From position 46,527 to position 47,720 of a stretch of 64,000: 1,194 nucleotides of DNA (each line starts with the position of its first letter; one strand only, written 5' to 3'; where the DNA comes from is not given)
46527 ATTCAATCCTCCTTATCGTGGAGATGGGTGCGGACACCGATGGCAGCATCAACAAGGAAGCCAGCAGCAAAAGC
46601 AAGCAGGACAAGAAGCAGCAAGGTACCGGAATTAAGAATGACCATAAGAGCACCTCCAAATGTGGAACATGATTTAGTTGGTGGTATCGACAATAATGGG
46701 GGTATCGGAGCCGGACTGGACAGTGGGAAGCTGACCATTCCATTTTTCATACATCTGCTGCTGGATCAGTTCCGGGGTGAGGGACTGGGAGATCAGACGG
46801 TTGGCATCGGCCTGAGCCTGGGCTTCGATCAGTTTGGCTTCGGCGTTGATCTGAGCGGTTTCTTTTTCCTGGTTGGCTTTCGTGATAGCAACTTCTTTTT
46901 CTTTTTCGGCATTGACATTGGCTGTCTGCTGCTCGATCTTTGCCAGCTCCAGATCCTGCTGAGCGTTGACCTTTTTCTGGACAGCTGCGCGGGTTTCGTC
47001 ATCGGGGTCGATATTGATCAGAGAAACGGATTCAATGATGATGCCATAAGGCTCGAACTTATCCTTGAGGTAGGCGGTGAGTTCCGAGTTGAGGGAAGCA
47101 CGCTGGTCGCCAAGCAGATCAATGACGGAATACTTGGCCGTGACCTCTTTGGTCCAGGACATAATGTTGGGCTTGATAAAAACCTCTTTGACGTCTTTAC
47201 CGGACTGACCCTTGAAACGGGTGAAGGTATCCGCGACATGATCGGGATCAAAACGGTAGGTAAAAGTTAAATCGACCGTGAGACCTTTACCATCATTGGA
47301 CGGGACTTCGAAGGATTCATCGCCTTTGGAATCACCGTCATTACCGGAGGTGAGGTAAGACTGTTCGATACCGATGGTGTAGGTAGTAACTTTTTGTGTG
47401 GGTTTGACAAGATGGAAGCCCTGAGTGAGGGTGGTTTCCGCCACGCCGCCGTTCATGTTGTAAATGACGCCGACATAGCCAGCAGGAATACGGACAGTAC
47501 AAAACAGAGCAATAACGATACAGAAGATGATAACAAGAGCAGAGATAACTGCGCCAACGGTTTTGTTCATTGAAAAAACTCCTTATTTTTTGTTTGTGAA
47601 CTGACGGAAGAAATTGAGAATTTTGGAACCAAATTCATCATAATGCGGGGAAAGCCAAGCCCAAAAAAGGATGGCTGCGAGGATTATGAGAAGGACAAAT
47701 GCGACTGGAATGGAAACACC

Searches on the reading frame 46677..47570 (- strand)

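Call 74: search_protein_families(library=pfam, proteins=[window:46677-47570:-], max_evalue=0.001)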
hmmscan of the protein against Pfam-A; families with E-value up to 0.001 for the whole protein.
window:46677-47570:- (298 aa): 1 family
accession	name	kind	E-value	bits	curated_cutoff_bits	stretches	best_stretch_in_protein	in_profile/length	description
PF01145.31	Band_7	-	2.6e-30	106.2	23.6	1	27-216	2-173/176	SPFH domain / Band 7 family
